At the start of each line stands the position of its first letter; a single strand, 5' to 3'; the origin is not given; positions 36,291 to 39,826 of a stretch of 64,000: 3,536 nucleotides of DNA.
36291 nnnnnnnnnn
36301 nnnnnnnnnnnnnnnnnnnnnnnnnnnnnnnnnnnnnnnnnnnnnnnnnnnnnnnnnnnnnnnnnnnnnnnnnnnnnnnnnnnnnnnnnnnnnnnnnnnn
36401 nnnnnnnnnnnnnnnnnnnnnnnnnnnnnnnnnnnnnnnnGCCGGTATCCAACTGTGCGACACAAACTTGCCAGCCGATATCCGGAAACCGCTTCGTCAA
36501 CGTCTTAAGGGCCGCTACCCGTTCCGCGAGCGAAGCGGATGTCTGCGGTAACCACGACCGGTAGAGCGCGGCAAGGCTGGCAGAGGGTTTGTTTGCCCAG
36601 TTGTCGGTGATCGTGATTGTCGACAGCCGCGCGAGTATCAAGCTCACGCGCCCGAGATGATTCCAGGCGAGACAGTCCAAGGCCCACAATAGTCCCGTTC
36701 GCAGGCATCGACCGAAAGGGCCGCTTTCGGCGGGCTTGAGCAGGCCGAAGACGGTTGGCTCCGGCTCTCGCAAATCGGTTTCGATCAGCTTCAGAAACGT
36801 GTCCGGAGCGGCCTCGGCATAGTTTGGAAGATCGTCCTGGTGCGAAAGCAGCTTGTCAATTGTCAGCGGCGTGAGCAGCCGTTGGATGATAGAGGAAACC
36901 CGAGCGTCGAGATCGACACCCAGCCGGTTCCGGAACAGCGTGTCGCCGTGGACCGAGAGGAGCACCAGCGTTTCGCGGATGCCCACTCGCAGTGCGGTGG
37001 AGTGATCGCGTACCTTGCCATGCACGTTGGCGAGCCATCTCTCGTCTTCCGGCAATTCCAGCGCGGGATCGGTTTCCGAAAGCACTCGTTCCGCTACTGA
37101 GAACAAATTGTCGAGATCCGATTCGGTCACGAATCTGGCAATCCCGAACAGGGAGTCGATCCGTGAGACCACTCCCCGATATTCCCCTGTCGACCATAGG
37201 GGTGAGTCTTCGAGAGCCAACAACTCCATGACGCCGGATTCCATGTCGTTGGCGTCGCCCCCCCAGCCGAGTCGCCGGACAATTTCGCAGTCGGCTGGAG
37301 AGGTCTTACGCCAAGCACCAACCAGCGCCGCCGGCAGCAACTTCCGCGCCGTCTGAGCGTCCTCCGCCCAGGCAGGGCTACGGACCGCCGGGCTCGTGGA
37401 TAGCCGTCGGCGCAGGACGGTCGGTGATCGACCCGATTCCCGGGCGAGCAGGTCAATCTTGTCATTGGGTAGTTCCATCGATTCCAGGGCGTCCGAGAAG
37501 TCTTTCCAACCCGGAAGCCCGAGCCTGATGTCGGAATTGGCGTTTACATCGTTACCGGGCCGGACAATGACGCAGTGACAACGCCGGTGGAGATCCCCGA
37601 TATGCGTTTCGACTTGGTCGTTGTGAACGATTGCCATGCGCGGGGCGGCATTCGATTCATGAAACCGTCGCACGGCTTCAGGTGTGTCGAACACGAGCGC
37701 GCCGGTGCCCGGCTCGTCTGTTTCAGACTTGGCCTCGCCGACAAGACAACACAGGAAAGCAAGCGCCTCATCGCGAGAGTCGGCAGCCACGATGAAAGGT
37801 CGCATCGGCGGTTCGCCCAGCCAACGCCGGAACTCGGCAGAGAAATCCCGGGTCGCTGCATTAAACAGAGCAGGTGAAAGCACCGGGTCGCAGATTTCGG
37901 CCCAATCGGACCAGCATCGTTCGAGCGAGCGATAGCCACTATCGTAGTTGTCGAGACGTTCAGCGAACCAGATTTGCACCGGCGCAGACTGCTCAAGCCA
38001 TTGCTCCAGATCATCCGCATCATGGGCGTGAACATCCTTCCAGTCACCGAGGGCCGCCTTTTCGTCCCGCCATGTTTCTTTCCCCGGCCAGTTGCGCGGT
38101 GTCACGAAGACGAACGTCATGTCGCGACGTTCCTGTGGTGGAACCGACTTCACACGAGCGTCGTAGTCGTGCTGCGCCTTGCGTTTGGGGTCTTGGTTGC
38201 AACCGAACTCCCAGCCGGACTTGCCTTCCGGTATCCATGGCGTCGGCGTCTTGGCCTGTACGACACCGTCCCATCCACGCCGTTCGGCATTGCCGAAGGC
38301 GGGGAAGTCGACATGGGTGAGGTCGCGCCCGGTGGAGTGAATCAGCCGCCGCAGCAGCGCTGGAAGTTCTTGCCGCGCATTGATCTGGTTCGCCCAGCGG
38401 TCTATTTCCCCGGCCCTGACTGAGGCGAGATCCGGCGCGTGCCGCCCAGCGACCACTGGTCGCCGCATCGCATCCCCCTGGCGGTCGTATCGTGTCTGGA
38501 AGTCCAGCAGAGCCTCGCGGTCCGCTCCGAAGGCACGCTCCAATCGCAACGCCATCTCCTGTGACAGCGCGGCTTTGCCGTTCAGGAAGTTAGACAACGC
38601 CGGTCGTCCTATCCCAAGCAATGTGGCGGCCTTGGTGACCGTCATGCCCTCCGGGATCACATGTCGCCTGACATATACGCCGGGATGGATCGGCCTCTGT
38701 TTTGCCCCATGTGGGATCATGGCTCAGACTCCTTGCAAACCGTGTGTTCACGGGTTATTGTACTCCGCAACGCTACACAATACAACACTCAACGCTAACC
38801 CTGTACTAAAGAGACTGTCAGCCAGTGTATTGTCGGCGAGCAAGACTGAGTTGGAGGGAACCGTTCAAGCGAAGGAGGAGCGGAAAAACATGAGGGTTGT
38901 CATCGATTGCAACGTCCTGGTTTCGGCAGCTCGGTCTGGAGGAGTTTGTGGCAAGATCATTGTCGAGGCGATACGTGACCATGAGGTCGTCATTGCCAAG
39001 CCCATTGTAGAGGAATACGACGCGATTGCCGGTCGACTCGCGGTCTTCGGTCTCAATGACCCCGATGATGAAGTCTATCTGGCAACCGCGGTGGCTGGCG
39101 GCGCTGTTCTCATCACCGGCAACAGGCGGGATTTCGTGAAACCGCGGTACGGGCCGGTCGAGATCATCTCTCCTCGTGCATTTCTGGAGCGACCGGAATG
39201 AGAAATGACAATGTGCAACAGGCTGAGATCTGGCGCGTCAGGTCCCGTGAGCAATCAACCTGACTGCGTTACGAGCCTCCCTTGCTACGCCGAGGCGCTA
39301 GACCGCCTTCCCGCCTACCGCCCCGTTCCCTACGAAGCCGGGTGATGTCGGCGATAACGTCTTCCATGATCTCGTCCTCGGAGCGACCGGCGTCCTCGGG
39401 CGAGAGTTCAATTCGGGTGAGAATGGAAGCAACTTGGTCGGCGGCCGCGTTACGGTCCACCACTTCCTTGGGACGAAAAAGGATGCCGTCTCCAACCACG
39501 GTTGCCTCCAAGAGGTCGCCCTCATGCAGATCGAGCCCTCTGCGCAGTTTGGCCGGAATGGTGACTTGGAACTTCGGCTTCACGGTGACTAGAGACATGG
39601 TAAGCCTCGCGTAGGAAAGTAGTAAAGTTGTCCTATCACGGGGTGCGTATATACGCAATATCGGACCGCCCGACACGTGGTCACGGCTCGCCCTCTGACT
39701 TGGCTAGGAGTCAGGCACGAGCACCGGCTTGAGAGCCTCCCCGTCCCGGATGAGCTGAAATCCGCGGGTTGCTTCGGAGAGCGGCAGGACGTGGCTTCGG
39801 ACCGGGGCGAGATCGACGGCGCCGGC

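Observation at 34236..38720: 1358-aa protein with an N-terminal HigA-type HTH fused to ~1250 aa of uncharacterised sequence, followed by a second stand-alone HigA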

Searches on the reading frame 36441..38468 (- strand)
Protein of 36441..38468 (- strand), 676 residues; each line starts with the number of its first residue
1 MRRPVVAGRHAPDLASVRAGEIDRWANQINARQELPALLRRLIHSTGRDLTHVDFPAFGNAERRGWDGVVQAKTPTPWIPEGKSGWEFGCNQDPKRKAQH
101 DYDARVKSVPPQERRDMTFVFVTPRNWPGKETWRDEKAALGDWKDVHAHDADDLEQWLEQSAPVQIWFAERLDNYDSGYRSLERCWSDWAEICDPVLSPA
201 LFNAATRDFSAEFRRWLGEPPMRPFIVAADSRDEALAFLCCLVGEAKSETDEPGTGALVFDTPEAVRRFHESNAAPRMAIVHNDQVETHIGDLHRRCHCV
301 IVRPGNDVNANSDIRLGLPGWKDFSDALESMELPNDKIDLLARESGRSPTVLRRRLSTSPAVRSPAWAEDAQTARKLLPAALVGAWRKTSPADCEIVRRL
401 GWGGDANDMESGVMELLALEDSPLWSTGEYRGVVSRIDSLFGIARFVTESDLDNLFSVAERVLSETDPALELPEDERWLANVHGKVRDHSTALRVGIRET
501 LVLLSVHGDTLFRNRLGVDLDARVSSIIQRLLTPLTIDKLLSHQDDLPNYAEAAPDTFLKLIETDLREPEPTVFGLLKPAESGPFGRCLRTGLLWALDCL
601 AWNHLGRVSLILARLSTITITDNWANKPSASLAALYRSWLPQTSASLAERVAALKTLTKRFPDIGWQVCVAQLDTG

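Call 34: predict_structure(alignment_id=A2)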
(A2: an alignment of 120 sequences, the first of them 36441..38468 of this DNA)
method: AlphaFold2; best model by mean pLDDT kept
length: 676 residues; sequences in the alignment: 120
mean_pLDDT: 87.6   pTM: 0.76
mean pLDDT of the five models: 87.6, 87.3, 86.4, 84.0, 83.0
residues with pLDDT >= 90: 372; 70-90: 263; 50-70: 31; < 50: 10
segments of 3 or more residues with pLDDT < 50: 1-9
pLDDT, mean of each block of 10 residues (from residue 1): 37 79 91 91 90 84 86 93 95 95 96 96 96 96 97 93 91 82 93 94 94 92 90 93 86 86 86 80 87 85 73 86 92 85 83 90 80 90 92 91 71 86 82 86 89 94 93 84 91 94 88 85 95 93 92 96 95 86 65 91 92 92 82 81 81 93 90 71
secondary structure, 60 per line:
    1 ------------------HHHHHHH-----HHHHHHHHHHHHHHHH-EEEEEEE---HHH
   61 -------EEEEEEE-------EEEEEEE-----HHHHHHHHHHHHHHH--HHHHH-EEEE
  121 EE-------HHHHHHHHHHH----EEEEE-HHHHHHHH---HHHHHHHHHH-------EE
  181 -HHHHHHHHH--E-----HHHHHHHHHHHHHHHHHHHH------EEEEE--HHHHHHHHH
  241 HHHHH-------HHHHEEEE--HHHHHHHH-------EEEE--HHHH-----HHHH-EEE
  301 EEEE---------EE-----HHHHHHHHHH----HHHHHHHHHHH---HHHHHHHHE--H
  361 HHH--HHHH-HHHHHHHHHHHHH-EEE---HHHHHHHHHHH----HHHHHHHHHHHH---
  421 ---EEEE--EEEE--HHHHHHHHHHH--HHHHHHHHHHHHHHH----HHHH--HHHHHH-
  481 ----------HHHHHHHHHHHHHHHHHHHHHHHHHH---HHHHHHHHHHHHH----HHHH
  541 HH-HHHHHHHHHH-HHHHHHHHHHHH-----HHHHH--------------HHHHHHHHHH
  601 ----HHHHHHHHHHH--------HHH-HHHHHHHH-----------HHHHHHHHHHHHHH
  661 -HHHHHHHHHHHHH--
elements in order: H19-25 H31-46 E48-54 E68-74 E82-88 H94-108 H111-115 E117-122 H130-140 E145-149 H151-158 H162-171 H182-190 H199-218 E225-229 H232-245 H253-256 E257-260 H263-270 E278-281 H284-287 H293-296 E298-304 H321-330 H335-345 H349-356 H360-363 H366-369 H371-383 E385-387 H391-401 H406-417 E424-427 E430-433 H436-446 H449-463 H468-471 H474-479 H491-516 H520-532 H537-542 H544-553 H555-566 H572-576 H591-600 H605-615 H628-635 H647-660 H662-674

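Call 108: fold_search(model_id=the predicted structure, library=pdb)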
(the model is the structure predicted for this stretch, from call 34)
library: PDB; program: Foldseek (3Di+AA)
matches with E <= 10: 1003; with E <= 0.001: 15
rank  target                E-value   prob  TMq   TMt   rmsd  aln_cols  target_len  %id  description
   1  8dgc_A                4.3e-07  1.00  0.22  0.10  21.1       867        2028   11  Avs3 bound to phage PhiV-1 terminase (released 2022-08-03)
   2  9zjz                  8.2e-07  1.00  0.20  0.14  29.2       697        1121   11  Human sterile alpha motif domain-containing protein 9 (SAMD9), loss-of-function mutant R685Q/G686C/I968C (released 2026-02-25)
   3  9zjr                  6.1e-06  0.99  0.17  0.12  29.4       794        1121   12  Human sterile alpha motif domain-containing protein 9 (SAMD9), monomer (released 2026-02-25)
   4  9zjv_A                1.2e-05  1.00  0.20  0.13  29.2       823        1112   10  Human sterile alpha motif domain-containing protein 9 (SAMD9), asymmetric dimer "wing" shape (released 2026-02-25)
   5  8dgf_B                2.2e-05  1.00  0.20  0.11  21.2       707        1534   10  Avs4 bound to phage PhiV-1 portal (released 2022-08-03)
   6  8dgf_A                2.6e-05  1.00  0.21  0.12  18.8       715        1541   11  Avs4 bound to phage PhiV-1 portal (released 2022-08-03)
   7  5juy_B                8.5e-05  1.00  0.28  0.18  16.1       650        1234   10  Active human apoptosome with procaspase-9 (released 2016-10-19)
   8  9lq2_B                8.5e-05  1.00  0.23  0.23  15.0       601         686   11  Structure of human dimeric NLRP7-TCL1A complex (released 2025-12-10)
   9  7wbt_A                1.4e-04  1.00  0.20  0.16  21.8       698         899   10  Crystal structure of bovine NLRP9 (released 2022-04-06)
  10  9lq2_A                1.5e-04  0.99  0.21  0.16  26.5       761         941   11  Structure of human dimeric NLRP7-TCL1A complex (released 2025-12-10)
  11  9lq4_A                2.2e-04  0.99  0.21  0.18  19.2       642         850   10  Structure of the human monomeric NLRP7-TCL1A complex (released 2025-12-10)
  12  5juy_A                2.3e-04  1.00  0.26  0.17  13.4       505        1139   10  Active human apoptosome with procaspase-9 (released 2016-10-19)
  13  3sfz                  2.3e-04  0.98  0.16  0.11  21.7       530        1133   12  Crystal structure of full-length murine Apaf-1 (released 2011-08-24)
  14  3shf                  3.0e-04  0.99  0.17  0.12  21.7       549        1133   11  Crystal structure of the R265S mutant of full-length murine Apaf-1 (released 2011-08-24)
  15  9l4l_A                6.9e-04  0.97  0.18  0.15  16.2       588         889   12  Structure of human SCMCcore complex contain NLRP2 (released 2025-10-01)
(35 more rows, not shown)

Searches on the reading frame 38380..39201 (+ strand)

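Call 11: search_protein_families(library=pfam, proteins=[window:38380-39201:+], max_evalue=0.001)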
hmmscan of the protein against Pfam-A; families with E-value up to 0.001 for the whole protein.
window:38380-39201:+ (273 aa): 1 family
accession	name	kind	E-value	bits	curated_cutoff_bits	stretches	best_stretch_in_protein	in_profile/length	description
PF13470.12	PIN_3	-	1.1e-06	29.9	27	0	224-250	88-115/115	PIN domain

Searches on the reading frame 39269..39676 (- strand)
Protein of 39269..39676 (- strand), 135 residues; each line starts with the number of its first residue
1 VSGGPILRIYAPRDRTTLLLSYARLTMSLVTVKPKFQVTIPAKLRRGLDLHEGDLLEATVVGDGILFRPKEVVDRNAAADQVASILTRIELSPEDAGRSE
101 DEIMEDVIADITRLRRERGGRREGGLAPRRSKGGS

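Call 11: search_protein_families(library=pfam, proteins=[window:39269-39676:-], max_evalue=0.001)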
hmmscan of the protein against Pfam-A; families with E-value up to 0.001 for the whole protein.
window:39269-39676:- (135 aa): 1 family
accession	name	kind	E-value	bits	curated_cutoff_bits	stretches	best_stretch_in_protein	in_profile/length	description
PF04014.23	MazE_antitoxin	-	6e-10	39.4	24.7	1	30-70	2-43/48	Antidote-toxin recognition MazE, bacterial antitoxin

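Call 112: search_protein_families(library=padloc, proteins=[window:39269-39673:-], max_evalue=0.001)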
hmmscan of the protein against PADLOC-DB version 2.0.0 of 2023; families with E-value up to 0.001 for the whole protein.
window:39269-39673:- (134 aa): 0 families
